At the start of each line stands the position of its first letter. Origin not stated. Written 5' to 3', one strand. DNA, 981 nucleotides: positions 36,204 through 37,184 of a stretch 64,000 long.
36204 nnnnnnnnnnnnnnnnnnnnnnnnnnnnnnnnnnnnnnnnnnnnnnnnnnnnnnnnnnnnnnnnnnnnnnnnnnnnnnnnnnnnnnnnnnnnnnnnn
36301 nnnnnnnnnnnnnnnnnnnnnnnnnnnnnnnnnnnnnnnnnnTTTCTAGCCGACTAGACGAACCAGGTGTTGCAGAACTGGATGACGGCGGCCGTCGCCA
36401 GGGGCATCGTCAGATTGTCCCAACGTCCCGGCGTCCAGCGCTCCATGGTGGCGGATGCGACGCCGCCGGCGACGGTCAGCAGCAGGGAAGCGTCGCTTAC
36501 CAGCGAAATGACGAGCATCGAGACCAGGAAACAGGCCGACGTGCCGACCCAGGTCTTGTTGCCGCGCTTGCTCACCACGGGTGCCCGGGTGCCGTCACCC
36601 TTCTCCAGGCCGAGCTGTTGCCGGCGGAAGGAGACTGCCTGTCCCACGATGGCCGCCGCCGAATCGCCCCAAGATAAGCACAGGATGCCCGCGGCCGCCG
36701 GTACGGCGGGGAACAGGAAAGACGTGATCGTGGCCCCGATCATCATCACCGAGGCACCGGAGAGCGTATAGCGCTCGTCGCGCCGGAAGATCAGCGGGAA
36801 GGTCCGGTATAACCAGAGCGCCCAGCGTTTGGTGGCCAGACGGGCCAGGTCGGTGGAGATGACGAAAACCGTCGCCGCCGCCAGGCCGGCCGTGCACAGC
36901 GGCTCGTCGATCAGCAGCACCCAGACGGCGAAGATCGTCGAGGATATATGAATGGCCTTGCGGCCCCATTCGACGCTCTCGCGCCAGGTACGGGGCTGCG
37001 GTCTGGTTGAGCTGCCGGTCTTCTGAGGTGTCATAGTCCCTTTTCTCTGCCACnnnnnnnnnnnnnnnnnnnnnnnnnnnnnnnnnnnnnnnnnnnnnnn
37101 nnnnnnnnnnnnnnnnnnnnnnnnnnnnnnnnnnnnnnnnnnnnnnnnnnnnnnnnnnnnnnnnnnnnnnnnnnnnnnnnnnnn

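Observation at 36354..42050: Operon coupling a T9SS-tagged M6 metalloprotease, an Slt70-type lytic transglycosylase and a CTP-transferase-like membrane protein immediately upstream of secA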

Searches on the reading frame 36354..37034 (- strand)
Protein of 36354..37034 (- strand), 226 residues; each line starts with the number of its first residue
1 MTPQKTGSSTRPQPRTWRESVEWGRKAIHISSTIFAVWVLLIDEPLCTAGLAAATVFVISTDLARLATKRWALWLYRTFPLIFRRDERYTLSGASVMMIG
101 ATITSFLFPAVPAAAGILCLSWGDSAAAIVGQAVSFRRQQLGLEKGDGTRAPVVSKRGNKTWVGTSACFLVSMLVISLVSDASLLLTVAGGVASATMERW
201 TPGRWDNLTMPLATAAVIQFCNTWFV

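Call 7: search_protein_families(library=pfam, proteins=[window:36354-37034:-], max_evalue=0.01)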
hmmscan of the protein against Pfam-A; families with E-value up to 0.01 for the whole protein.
window:36354-37034:- (226 aa): 0 families

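Call 8: search_protein_families(library=ncbifam, proteins=[window:36354-37034:-], max_evalue=0.01)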
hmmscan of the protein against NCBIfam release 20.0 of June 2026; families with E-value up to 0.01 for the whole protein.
window:36354-37034:- (226 aa): 0 families

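Call 13: search_protein_families(library=pfam, proteins=[window:36354-37034:-], max_evalue=10)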
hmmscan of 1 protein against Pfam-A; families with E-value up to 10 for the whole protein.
window:36354-37034:- (226 aa): 0 families

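Call 14: find_homologous_proteins(query=window:36354-37034:-)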
Query window:36354-37034:- (226 aa): 68 proteins with E <= 0.001 among 3071 candidates.
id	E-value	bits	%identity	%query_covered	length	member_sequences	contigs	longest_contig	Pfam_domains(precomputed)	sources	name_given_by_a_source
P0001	1.2e-143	494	100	100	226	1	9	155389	-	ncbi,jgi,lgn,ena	-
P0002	5.5e-123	427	85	100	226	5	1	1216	-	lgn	-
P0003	3.6e-122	424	84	100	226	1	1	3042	-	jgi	jgi:dolichol kinase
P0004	2.0e-121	422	85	100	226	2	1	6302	-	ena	-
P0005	5.6e-121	420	83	100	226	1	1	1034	-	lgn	-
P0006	1.3e-120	419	82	100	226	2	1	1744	-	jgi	-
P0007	2.0e-119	415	85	100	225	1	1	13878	-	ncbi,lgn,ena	-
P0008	3.6e-117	408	81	100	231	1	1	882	-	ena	-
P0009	1.7e-115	402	81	98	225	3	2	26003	-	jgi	-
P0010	9.2e-111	387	78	99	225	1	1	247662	-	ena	-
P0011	6.8e-110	384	78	99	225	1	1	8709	-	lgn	-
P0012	8.3e-109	380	77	100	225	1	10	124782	-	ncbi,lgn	-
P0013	9.2e-103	361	73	100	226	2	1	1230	-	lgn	-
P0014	1.4e-99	350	73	98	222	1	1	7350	-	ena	-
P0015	1.4e-98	347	73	95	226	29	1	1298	-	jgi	jgi:dolichol kinase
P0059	2.0e-68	248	55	95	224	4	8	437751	-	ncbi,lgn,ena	-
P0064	3.5e-56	208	49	94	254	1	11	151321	-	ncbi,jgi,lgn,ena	-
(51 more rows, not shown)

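Call 15: find_encoding_contigs(protein=P0001, flank=10000, max_places=3)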
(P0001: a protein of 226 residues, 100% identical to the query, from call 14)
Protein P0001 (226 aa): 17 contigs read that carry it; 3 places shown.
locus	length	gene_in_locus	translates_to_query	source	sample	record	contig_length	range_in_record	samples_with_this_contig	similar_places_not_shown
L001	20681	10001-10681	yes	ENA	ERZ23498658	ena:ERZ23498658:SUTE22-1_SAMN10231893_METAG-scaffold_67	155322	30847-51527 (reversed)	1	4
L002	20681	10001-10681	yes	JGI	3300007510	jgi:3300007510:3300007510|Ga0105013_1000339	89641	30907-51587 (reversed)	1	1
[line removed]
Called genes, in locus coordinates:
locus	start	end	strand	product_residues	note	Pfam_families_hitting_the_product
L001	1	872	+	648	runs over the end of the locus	PF03772:Competence, PF00753:Lactamase_B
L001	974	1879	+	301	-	PF01259:SAICAR_synt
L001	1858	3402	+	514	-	PF02142:MGS, PF01808:AICARFT_IMPCHas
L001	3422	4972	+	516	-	PF00117:GATase, PF07722:Peptidase_C26 (faint), PF02540:NAD_synthase (faint), PF00958:GMP_synt_C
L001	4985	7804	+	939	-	PF05547:Peptidase_M6 (weak)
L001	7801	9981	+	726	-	PF01464:SLT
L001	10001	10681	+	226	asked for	-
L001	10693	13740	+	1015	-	PF07517:SecA_DEAD, PF00270:DEAD (weak), PF01043:SecA_PP_bind, PF21090:P-loop_SecA, PF07516:SecA_SW, PF02810:SEC-C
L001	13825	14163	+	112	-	PF04361:DUF494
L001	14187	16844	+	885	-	PF01751:Toprim, PF01131:Topoisom_bac, PF13368:Toprim_C_rpt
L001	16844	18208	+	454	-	PF01134:GIDA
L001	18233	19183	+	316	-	PF02899:Phage_int_SAM_1, PF00589:Phage_integrase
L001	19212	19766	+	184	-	PF00227:Proteasome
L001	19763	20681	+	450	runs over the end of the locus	PF13401:AAA_22 (faint), PF00004:AAA (weak), PF07728:AAA_5 (faint), PF07724:AAA_2, PF00004:AAA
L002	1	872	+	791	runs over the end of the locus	PF03772:Competence, PF00753:Lactamase_B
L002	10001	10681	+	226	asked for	-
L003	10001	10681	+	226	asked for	-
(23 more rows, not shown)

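Call 16: find_encoding_contigs(protein=P0064, flank=10000, max_places=2)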
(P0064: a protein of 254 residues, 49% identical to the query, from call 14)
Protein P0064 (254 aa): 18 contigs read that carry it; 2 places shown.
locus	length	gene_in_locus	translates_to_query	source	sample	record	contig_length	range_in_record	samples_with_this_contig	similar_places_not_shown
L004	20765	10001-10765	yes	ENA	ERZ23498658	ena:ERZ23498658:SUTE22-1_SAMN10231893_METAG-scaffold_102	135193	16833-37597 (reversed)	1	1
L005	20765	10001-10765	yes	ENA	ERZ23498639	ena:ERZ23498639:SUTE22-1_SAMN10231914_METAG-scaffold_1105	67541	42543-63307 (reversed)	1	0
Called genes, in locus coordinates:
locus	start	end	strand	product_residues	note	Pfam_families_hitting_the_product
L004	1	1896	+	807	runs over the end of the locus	PF03772:Competence, PF00753:Lactamase_B, PF12706:Lactamase_B_2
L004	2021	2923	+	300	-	PF01259:SAICAR_synt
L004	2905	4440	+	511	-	PF02142:MGS, PF01808:AICARFT_IMPCHas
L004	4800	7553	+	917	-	PF05547:Peptidase_M6 (weak)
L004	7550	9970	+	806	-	PF01464:SLT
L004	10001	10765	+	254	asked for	-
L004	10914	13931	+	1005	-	PF07517:SecA_DEAD, PF01043:SecA_PP_bind, PF21090:P-loop_SecA, PF07516:SecA_SW, PF02810:SEC-C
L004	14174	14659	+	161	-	PF04361:DUF494 (weak)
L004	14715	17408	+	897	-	PF01751:Toprim, PF01131:Topoisom_bac, PF13368:Toprim_C_rpt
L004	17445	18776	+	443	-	PF01134:GIDA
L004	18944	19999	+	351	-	PF02899:Phage_int_SAM_1, PF00589:Phage_integrase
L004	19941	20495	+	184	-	PF00227:Proteasome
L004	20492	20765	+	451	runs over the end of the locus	PF00004:AAA (weak), PF07728:AAA_5 (faint), PF00004:AAA, PF07724:AAA_2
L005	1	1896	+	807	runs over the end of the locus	PF03772:Competence, PF00753:Lactamase_B, PF12706:Lactamase_B_2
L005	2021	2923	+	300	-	PF01259:SAICAR_synt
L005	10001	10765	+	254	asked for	-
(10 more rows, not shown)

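Call 17: find_encoding_contigs(protein=P0059, flank=10000, max_places=2)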
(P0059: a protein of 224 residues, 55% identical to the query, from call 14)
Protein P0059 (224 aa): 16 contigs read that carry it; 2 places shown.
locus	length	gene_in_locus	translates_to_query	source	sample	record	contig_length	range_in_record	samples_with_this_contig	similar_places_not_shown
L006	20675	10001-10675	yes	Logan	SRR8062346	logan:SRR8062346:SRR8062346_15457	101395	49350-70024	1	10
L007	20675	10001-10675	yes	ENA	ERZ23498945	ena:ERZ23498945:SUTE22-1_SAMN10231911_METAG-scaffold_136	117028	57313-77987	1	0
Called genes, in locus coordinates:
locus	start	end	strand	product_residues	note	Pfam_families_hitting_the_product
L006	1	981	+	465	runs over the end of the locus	PF00990:GGDEF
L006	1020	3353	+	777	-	PF03772:Competence, PF00753:Lactamase_B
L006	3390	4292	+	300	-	PF01259:SAICAR_synt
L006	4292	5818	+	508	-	PF02142:MGS, PF01808:AICARFT_IMPCHas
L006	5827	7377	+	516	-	PF00117:GATase, PF07722:Peptidase_C26, PF02540:NAD_synthase (faint), PF00958:GMP_synt_C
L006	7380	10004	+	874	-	-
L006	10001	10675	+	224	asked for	-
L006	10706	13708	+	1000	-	PF07517:SecA_DEAD, PF00270:DEAD (weak), PF00271:Helicase_C (faint), PF01043:SecA_PP_bind, PF21090:P-loop_SecA, PF07516:SecA_SW, PF02810:SEC-C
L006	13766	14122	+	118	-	PF04361:DUF494 (weak)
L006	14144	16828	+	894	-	PF01751:Toprim, PF01131:Topoisom_bac, PF13368:Toprim_C_rpt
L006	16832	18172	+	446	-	PF00070:Pyr_redox (faint), PF01134:GIDA, PF01266:DAO (faint), PF07992:Pyr_redox_2 (weak)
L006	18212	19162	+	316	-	PF02899:Phage_int_SAM_1, PF00589:Phage_integrase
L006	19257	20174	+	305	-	PF02729:OTCace_N, PF00185:OTCace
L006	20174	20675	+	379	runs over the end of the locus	PF13205:Big_5 (weak)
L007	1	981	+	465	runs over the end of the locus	PF00990:GGDEF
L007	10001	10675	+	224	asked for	-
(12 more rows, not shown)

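Call 22: search_solved_structures(query=A1, max_evalue=10, show_alignments=2)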
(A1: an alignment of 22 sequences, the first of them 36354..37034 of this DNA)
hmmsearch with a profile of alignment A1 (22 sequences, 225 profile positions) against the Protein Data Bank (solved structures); distinct sequences matched with E-value up to 10: 0.

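Call 25: find_related_loci(query=A1, collection=genome_contigs, flank=10000)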
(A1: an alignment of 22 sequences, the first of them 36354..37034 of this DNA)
Query A1 (226 aa) in genome_contigs; peptide patterns used: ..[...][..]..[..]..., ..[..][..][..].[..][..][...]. (x = any residue, [..] = any of these).
204 stretches matched a pattern; 81 encode a relative of the query (tblastn E <= 1e-3); the best 80 are kept; 79 distinct loci.
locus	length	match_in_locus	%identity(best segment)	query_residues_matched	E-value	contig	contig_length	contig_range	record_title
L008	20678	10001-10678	83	1-226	1e-125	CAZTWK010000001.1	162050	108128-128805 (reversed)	MAG TPA_asm: uncultured Fibrobacteraceae bacterium isolate binchicken_co97_231 genome assembly, contig: NODE_154_length_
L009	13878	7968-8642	85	1-226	4e-124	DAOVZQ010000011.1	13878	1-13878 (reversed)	MAG TPA_asm: bacterium isolate CSMAG_1813 CSMAG_1813_k141_5535997_length_13878_cov_7.0000, whole genome shotgun sequence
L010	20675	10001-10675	77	1-226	2e-113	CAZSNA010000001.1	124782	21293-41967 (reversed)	MAG TPA_asm: uncultured Fibrobacteraceae bacterium isolate SRP167671_co2_134 genome assembly, contig: NODE_138_length_12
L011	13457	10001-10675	70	1-225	1e-100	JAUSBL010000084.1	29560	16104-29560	MAG: Candidatus Latescibacterota bacterium isolate E6_metabat.bin.61 E6_k141_182342, whole genome shotgun sequence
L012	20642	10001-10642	72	12-225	5e-100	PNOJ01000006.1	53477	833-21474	MAG: Gemmatimonas sp. isolate SW.020 SW_1000286_53477, whole genome shotgun sequence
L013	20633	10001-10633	72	15-225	2e-99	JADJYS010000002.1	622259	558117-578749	MAG: bacterium isolate Lyne_18-Q3-R50-59_BATAC.526 tig00003255-10-6223550, whole genome shotgun sequence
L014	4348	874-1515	71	12-225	8e-100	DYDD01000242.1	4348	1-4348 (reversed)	MAG TPA_asm: Fibrobacter sp. isolate IMS_BF NODE_4773_length_4380_cov_6.19029, whole genome shotgun sequence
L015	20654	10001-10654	72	7-224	3e-98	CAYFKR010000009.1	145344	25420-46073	MAG TPA_asm: uncultured Fibrobacteraceae bacterium isolate ERP019367_co1_103 genome assembly, contig: NODE_149_length_14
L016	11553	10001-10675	68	1-225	4e-97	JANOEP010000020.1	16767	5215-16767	MAG: bacterium isolate SOY_65_metabat_222 SOY_65_k141_1646227, whole genome shotgun sequence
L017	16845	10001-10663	70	5-226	2e-96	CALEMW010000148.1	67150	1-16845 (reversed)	MAG TPA_asm: uncultured bacterium isolate ERR2206774_bin.11_CONCOCT_v1.1_MAG genome assembly, contig: ERZ889078.116, who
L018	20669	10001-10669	68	4-226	2e-96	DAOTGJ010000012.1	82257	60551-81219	MAG TPA_asm: Candidatus Krumholzibacteriia bacterium isolate AMR_MDS_3080 NODE_234_length_82257_cov_17.458870, whole gen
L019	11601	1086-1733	65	9-224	1e-89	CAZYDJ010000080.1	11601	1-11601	MAG TPA_asm: uncultured Fibrobacteraceae bacterium isolate binchicken_co42_403 genome assembly, contig: NODE_8853_length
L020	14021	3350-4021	63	1-224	5e-89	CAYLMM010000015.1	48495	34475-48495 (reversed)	MAG TPA_asm: uncultured Fibrobacteraceae bacterium isolate binchicken_co42_509 genome assembly, contig: NODE_546_length_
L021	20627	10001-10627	65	16-224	2e-86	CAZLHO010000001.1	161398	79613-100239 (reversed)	MAG TPA_asm: uncultured Fibrobacteraceae bacterium isolate binchicken_co42_141 genome assembly, contig: NODE_19_length_1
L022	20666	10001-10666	61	3-223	6e-84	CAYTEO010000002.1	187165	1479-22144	MAG TPA_asm: uncultured Fibrobacteraceae bacterium isolate binchicken_co172_210 genome assembly, contig: NODE_16_length_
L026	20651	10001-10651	58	12-224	1e-78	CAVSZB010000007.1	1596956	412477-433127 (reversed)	MAG: uncultured bacterium isolate MFD04716.bin.1.312 genome assembly, contig: contig_6328, whole genome shotgun sequence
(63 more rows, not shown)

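Call 27: predict_structure(alignment_id=A1)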
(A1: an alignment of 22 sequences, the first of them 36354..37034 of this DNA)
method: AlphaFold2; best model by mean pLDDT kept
length: 226 residues; sequences in the alignment: 22
mean_pLDDT: 87.8   pTM: 0.85
mean pLDDT of the five models: 87.8, 87.3, 86.6, 84.6, 83.2
residues with pLDDT >= 90: 135; 70-90: 65; 50-70: 23; < 50: 3
segments of 3 or more residues with pLDDT < 50: none
pLDDT, mean of each block of 10 residues (from residue 1): 57 75 84 95 96 95 88 78 79 94 98 98 95 89 76 59 96 96 92 97 93 98 92
secondary structure, 60 per line:
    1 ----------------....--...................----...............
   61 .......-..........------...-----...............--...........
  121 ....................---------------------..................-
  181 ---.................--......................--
elements in order: H17-20 H23-41 H46-67 H69-78 H93-107 H110-140 H162-179 H184-200 H203-224

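Call 28: search_protein_representatives(alignment_id=A1)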
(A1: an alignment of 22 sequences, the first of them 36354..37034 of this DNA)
Query: 22 sequences, 225 profile positions. Proteins with E-value up to 0.001 (for the whole library): 6072; up to 1e-10: 2353; up to 1e-30: 20. The best 150 are listed.
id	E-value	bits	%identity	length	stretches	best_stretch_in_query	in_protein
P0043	2.5e-103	360.9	-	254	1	6-224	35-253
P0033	9.8e-95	332.8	-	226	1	1-223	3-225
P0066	1.7e-54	201.2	-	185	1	30-222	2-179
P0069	4.6e-53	196.5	-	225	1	21-221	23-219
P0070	1.2e-51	191.9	-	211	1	13-221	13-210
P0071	3.1e-44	167.6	-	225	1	21-222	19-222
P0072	6.2e-44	166.6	-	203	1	21-220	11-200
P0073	4.6e-43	163.8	-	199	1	21-221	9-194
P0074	9.3e-40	153.0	-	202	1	13-221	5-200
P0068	1.6e-38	148.9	-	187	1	22-220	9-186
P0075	1.9e-35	138.9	-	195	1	120-224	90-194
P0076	1.1e-33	133.1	-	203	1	15-221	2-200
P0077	8.4e-33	130.2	-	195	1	21-221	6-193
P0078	4.2e-32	128.0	-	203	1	19-220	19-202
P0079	5.4e-32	127.6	-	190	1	21-220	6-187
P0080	1.7e-31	125.9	-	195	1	19-221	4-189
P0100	7.6e-29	117.3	-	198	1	16-220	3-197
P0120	9.0e-28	113.8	-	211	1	17-220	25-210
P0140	9.1e-27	110.5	-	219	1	11-222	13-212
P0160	6.3e-26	107.7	-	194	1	21-217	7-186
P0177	3.2e-25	105.4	-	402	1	23-222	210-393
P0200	8.2e-25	104.1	-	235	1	16-223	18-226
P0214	2.1e-24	102.8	-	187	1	22-220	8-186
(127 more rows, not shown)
